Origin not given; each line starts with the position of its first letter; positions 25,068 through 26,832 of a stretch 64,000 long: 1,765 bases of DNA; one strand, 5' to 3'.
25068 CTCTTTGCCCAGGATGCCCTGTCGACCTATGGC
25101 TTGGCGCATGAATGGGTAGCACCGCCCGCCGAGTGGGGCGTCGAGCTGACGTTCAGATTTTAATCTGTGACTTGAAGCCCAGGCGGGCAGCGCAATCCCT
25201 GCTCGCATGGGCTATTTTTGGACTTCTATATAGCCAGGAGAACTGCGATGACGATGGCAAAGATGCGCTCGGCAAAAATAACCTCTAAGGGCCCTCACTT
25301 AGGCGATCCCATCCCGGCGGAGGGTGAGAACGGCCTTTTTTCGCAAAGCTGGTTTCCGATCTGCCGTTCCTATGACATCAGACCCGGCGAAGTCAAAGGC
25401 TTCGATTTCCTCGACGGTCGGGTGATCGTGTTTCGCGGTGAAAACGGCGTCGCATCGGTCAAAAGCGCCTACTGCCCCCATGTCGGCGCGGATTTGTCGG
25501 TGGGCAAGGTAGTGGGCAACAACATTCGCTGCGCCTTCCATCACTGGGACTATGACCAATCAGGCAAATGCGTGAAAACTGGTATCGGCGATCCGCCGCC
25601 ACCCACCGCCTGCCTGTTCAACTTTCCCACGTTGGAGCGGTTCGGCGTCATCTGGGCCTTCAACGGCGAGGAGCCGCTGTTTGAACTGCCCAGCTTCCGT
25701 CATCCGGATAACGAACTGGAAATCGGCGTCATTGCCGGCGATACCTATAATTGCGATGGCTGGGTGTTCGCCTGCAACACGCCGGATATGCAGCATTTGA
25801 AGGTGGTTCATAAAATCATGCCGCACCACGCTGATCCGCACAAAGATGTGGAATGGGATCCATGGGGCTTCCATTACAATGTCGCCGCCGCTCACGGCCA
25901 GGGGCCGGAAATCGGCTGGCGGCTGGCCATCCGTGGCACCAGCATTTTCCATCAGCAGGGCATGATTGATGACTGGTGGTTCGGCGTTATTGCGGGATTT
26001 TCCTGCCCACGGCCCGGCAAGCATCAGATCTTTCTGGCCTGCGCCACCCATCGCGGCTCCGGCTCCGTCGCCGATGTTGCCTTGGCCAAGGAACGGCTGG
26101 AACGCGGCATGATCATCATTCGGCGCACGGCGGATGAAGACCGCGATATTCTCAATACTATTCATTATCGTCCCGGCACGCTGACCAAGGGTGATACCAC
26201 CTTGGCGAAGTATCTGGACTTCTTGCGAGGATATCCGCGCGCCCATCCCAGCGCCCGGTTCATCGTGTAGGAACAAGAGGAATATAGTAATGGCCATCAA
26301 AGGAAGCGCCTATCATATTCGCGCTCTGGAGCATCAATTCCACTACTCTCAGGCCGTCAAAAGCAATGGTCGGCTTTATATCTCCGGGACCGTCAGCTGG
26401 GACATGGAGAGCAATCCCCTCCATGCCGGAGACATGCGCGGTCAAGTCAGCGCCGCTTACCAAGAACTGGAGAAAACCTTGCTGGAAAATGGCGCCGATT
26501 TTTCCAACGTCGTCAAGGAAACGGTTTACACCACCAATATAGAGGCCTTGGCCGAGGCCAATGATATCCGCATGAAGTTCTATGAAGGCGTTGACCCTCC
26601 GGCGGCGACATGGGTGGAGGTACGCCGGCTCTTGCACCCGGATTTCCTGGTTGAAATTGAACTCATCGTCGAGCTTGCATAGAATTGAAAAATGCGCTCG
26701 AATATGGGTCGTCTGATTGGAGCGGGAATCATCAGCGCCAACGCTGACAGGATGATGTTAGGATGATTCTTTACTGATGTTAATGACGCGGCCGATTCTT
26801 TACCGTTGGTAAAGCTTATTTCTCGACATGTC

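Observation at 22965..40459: Two paralogous, convergent cassettes: TBDR - Rieske oxygenase - RidA - E1 alpha/beta - lipoyl protein, bracketed by LAL regulators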

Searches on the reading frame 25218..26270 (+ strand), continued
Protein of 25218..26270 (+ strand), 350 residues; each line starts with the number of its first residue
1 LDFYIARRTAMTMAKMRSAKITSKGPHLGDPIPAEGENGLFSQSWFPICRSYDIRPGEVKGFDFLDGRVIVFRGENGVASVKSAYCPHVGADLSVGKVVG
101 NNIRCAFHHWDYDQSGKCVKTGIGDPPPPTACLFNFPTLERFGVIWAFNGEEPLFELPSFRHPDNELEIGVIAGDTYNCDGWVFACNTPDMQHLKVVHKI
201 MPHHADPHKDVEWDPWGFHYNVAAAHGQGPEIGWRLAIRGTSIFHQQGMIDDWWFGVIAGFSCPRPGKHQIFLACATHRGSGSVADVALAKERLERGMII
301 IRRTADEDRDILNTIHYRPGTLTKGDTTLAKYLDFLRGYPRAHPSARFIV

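Call 63: find_encoding_contigs(protein=P0006, flank=10000, max_places=1)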
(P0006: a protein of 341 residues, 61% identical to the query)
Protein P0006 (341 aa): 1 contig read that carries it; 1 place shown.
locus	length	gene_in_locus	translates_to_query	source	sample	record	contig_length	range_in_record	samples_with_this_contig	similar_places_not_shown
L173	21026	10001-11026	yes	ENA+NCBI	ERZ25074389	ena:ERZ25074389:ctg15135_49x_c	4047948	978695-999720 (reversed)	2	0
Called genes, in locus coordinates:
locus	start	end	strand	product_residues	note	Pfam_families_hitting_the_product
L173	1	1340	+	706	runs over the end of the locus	PF07715:Plug, PF00593:TonB_dep_Rec_b-barrel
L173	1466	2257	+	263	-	PF13795:HupE_UreJ_2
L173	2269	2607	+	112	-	PF20098:DUF6488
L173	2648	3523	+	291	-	PF10670:DUF4198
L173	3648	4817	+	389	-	PF04966:OprB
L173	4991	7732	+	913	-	PF13191:AAA_16 (weak), PF25873:WHD_MalT, PF13424:TPR_12 (faint), PF17874:TPR_MalT, PF00196:GerE, PF08281:Sigma70_r4_2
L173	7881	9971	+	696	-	PF07715:Plug, PF00593:TonB_dep_Rec_b-barrel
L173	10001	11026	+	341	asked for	PF00355:Rieske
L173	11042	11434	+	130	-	PF01042:Ribonuc_L-PSP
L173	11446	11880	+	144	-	PF10604:Polyketide_cyc2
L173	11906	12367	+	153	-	PF14534:DUF4440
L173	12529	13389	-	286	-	PF13276:HTH_21, PF00665:rve, PF13683:rve_3, PF13333:rve_2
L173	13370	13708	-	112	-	PF01527:HTH_Tnp_1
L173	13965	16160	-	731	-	PF00270:DEAD, PF04851:ResIII, PF18766:SWI2_SNF2, PF22679:T1R_D3-like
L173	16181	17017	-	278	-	PF04313:HSDR_N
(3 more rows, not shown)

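Call 92: search_protein_representatives(alignment_id=A1)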
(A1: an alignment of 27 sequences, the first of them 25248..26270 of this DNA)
Query: 27 sequences, 343 profile positions. Proteins with E-value up to 0.001 (for the whole library): 13831; up to 1e-10: 5940; up to 1e-30: 296. The best 150 are listed.
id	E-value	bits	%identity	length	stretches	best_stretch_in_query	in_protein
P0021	6.3e-170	581.0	-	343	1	8-343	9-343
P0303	1.5e-138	477.8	-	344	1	13-343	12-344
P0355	2.7e-123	427.7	-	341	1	8-343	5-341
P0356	2.0e-122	424.8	-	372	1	16-342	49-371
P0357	1.1e-117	409.1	-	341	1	9-343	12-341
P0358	3.3e-114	397.8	-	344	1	4-343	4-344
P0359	1.4e-110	385.9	-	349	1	12-342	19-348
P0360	4.5e-109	380.9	-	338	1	22-341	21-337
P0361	4.0e-108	377.7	-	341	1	15-342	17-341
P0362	1.0e-107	376.4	-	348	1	12-342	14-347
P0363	1.7e-107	375.7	-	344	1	8-342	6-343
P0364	1.9e-107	375.6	-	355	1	16-342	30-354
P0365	3.4e-107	374.7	-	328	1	18-343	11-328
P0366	8.5e-107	373.4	-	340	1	6-343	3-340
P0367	1.6e-106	372.5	-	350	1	10-343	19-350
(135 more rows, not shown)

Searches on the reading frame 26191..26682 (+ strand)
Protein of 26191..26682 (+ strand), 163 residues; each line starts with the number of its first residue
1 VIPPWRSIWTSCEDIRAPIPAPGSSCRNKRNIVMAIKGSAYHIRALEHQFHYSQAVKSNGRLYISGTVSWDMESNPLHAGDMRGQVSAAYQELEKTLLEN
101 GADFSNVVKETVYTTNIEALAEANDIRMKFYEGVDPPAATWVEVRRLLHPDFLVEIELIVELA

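Call 3: search_protein_families(library=pfam, proteins=[window:26191-26682:+])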
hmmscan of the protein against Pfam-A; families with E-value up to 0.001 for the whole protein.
window:26191-26682:+ (163 aa): 1 family
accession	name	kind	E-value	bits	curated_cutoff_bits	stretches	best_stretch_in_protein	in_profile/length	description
PF01042.26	Ribonuc_L-PSP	-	4.8e-27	94.8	27.3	1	45-161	4-120/121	Endoribonuclease L-PSP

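Call 9: search_protein_families(library=ncbifam, proteins=[window:26287-26682:+], max_evalue=0.00001)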
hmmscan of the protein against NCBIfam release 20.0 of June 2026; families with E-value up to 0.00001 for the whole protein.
window:26287-26682:+ (131 aa): 2 families
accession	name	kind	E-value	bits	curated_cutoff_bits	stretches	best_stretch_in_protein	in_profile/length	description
TIGR00004.1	TIGR00004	subfamily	3.1e-18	66.2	106.25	1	20-128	16-123/125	Rid family detoxifying hydrolase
TIGR03610.1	RutC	equivalog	2.1e-09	37.5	169.1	1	20-128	18-124/127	pyrimidine utilization protein C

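Call 32: search_solved_structures(query=window:26287-26682:+, max_evalue=0.000001)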
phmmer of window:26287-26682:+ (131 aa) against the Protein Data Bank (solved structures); distinct sequences matched with E-value up to 0.000001: 30.
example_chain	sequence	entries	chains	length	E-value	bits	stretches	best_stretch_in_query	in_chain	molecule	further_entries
5v4d_A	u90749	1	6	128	1.2e-12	51.6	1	20-128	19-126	Putative translational inhibitor protein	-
5y6u_A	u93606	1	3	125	1.4e-12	51.4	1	19-128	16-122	YabJ protein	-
1qd9_A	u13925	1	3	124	1.4e-12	51.4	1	19-128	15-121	PURINE REGULATORY PROTEIN YABJ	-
7cd2_A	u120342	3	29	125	3.6e-12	50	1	19-128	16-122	YabJ protein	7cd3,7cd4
2dyy_A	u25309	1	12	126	1.7e-11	47.8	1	19-127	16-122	UPF0076 protein PH0854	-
1qah_A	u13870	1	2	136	1.7e-09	41.3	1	19-125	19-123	PERCHLORIC ACID SOLUBLE PROTEIN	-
5yu2_A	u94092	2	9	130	2.1e-09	41.1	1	18-129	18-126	Translation initiation inhibitor homologue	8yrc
3v4d_A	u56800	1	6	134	2.3e-09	40.9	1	26-130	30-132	Aminoacrylate peracid reductase RutC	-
8qoq_A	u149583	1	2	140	3.2e-09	40.5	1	19-126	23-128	2-iminobutanoate/2-iminopropanoate deaminase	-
1x25_A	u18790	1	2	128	5e-09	39.9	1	19-127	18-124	Hypothetical UPF0076 protein ST0811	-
6tcd_A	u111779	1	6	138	5.6e-09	39.7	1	9-128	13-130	Ribonuclease UK114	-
5v4f_A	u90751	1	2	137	7.7e-09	39.2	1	18-126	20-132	Putative translational inhibitor protein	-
6tcc_A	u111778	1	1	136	8.2e-09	39.2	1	20-128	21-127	ribonuclease UK114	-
1oni_A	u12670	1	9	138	1.1e-08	38.7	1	20-114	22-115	14.5 kDa translational inhibitor protein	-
3quw_A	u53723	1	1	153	1.3e-08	38.5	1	19-123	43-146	Protein MMF1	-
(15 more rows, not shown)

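Call 47: find_related_loci(query=A3, collection=metagenome_contigs, flank=6000)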
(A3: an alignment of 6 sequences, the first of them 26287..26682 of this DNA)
Query A3 (131 aa) in metagenome_contigs; peptide patterns used: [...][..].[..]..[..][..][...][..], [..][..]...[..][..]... (x = any residue, [..] = any of these).
600 stretches matched a pattern (row limit reached: there are more); 530 encode a relative of the query (tblastn E <= 1e-3); the best 80 are kept; 80 distinct loci.
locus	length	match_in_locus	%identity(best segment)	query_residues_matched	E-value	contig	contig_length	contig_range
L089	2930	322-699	49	5-130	2e-41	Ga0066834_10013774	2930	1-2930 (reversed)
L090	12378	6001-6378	49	2-127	3e-40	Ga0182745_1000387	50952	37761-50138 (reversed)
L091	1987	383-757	49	2-126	7e-40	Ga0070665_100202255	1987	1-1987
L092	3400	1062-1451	46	2-131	6e-40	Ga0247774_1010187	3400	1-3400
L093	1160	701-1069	52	9-130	4e-39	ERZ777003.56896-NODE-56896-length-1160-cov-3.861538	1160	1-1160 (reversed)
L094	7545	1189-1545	50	9-127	1e-36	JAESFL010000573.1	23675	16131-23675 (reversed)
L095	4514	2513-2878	48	9-130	6e-36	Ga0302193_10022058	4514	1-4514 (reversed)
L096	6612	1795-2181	47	1-127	1e-35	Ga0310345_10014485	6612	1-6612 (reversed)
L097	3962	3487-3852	48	9-130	4e-35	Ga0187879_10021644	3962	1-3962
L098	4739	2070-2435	48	9-130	4e-35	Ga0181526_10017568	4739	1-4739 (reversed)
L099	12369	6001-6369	47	8-130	6e-35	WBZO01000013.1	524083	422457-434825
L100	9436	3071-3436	48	9-130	1e-34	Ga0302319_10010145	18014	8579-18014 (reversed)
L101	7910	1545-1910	48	9-130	4e-34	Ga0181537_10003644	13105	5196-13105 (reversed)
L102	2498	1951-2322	45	7-130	4e-34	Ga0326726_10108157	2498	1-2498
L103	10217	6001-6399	44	1-130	6e-34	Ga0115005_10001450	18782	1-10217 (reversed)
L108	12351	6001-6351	41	15-131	4e-32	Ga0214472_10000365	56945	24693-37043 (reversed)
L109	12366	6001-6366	44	9-130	7e-33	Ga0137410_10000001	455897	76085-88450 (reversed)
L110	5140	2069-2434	42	9-130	9e-32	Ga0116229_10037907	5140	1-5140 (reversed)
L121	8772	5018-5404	42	1-128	1e-29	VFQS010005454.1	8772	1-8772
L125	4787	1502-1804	50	20-130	2e-29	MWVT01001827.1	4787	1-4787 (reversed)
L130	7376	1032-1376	45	7-130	2e-29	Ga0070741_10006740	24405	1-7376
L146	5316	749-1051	50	20-130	9e-28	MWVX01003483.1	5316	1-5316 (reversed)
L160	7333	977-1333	45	8-130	2e-27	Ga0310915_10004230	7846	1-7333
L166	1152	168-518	44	4-129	1e-27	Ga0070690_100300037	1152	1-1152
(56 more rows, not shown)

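Call 57: search_protein_families(library=pfam, proteins=[L090:9378-10121:+, L090:10131-10691:+, L090:10702-11661:+, L090:31-1962:+, L121:2636-3838:+, L121:7611-8772:+, L108:5116-5847:-, L108:2216-2692:-], max_evalue=0.001)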
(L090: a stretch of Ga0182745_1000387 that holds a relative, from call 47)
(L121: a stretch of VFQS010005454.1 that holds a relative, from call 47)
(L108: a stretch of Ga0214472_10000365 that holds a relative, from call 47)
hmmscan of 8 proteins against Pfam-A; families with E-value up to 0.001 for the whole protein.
L090:9378-10121:+ (247 aa): 1 family
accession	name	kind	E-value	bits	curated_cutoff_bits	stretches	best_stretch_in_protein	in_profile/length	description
PF21948.1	LplA-B_cat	-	1.4e-18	68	27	1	48-207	19-157/200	Lipoyl protein ligase A/B catalytic domain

L090:10131-10691:+ (186 aa): 1 family
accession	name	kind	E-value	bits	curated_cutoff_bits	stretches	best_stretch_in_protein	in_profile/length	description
PF06181.16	Urate_ox_N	-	2.3e-15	57.3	26.9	1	100-182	158-238/295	Urate oxidase N-terminal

L090:10702-11661:+ (319 aa): 2 families
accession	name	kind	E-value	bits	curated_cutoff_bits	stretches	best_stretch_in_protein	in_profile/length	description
PF13478.12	XdhC_C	-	8.3e-27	94.6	29.7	1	171-311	1-125/125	XdhC Rossmann domain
PF02625.21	XdhC_CoxI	-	1.1e-18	67.4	24.3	1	25-90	2-68/68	XdhC and CoxI family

L090:31-1962:+ (643 aa): 2 families
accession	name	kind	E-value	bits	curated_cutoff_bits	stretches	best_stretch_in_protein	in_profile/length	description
PF02738.23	MoCoBD_1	-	2e-71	240.4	27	1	16-259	3-244/244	Molybdopterin cofactor-binding domain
PF20256.3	MoCoBD_2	-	1.2e-67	228.8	27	1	288-576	3-283/283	Molybdopterin cofactor-binding domain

L121:2636-3838:+ (400 aa): 1 family
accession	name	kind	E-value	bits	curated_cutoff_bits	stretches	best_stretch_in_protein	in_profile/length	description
PF00155.27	Aminotran_1_2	-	1.5e-59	202.4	19.7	1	31-394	2-361/361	Aminotransferase class I and II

L121:7611-8772:+ (387 aa): 7 families
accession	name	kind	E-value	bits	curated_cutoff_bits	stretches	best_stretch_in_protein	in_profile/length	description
PF01266.30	DAO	-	5.9e-37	128.4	27.9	1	94-312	1-217/353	FAD dependent oxidoreductase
PF07992.20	Pyr_redox_2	-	2.6e-07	30.8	26.1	1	94-124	2-32/291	Pyridine nucleotide-disulphide oxidoreductase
PF03486.20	HI0933_like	-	3.4e-07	30.4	50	0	94-125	2-33/244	HI0933-like protein Rossmann domain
PF13738.12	Pyr_redox_3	-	4.5e-07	29.8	30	0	260-303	91-134/305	Pyridine nucleotide-disulphide oxidoreductase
PF01494.25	FAD_binding_3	-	1e-06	28.7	22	1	92-123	1-32/349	FAD binding domain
PF00890.30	FAD_binding_2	-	1.9e-05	24.5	20.4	1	94-231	1-124/414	FAD binding domain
PF13450.12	NAD_binding_8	-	2.4e-05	25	21.9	1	97-129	1-33/68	NAD(P)-binding Rossmann-like domain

L108:5116-5847:- (243 aa): 1 family
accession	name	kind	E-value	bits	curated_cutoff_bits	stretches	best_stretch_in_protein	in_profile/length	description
PF00440.29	TetR_N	-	2.3e-16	59.7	24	1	55-100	2-47/47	Bacterial regulatory proteins, tetR family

L108:2216-2692:- (158 aa): 1 family
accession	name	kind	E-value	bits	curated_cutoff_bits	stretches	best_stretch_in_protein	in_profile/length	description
PF10604.15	Polyketide_cyc2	-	3.9e-09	37.4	27.4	1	17-129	2-110/142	Polyketide cyclase / dehydrase and lipid transport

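Call 64: search_protein_families(library=pfam, proteins=[L098:2480-4060:+, L110:1-1323:+, L109:9648-10736:+, L146:1296-2939:+, L160:3-857:+, L099:3526-4806:-, L098:1270-1884:-, L130:3016-4080:-, L125:239-973:+, L166:87-566:-], max_evalue=0.0001)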
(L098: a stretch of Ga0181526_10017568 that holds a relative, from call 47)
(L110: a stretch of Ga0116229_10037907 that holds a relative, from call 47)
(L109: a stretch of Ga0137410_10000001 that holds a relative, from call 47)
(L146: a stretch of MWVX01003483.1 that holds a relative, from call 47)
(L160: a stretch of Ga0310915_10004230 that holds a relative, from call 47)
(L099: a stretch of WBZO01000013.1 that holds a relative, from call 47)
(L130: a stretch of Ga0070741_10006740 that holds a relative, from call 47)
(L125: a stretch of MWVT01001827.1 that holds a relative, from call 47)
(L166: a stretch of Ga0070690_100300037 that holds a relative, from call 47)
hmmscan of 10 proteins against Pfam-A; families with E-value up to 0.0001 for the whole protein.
L098:2480-4060:+ (527 aa): 1 family
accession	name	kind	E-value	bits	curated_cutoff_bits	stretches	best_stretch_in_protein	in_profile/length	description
PF04262.19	Glu_cys_ligase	-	1.7e-160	534.2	27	1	17-386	4-372/372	Glutamate-cysteine ligase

L110:1-1323:+ (441 aa): 1 family
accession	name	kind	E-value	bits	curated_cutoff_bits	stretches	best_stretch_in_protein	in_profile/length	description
PF05960.17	DUF885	-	8.6e-90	303.3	32.4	1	3-428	94-530/532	Bacterial protein of unknown function (DUF885)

L109:9648-10736:+ (363 aa): 1 family
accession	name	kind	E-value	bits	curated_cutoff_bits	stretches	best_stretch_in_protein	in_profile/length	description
PF00990.26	GGDEF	-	8.3e-35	120.4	23.8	1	176-335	3-161/161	Diguanylate cyclase, GGDEF domain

L146:1296-2939:+ (548 aa): 3 families
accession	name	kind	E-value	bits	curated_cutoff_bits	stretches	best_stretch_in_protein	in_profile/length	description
PF00005.33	ABC_tran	-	3.5e-33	115.5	25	2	18-184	2-137/137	ABC transporter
PF12848.13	ABC_tran_Xtn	-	3.9e-20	72.2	25.9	1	224-304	2-80/85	ABC transporter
PF13304.12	AAA_21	-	6.4e-08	33.5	27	0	30-48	2-20/304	AAA domain, putative AbiEii toxin, Type IV TA system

L160:3-857:+ (285 aa): 1 family
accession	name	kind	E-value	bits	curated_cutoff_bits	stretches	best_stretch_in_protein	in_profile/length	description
PF01507.26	PAPS_reduct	-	9.5e-47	159.7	22.5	1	66-237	2-175/175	Phosphoadenosine phosphosulfate reductase domain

L099:3526-4806:- (427 aa): 2 families
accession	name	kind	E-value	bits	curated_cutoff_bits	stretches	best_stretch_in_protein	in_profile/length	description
PF00108.29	Thiolase_N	-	5.8e-51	173.8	26.4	1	10-278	1-260/260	Thiolase, N-terminal domain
PF02803.24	Thiolase_C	-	3.6e-34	117.5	27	1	302-427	15-123/123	Thiolase, C-terminal domain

L098:1270-1884:- (205 aa): 0 families

L130:3016-4080:- (355 aa): 1 family
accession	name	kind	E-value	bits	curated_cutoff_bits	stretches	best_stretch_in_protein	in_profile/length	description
PF10023.15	Aminopep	-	3.3e-133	444.4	25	1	29-348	1-322/322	Putative aminopeptidase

L125:239-973:+ (245 aa): 2 families
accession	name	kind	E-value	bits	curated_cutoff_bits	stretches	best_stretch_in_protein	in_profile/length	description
PF01569.27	PAP2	-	4.5e-22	78.6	27.2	1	113-221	10-126/130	PAP2 superfamily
PF14378.12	PAP2_3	-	1.2e-05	25.6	27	1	142-214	125-189/190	PAP2 superfamily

L166:87-566:- (160 aa): 0 families
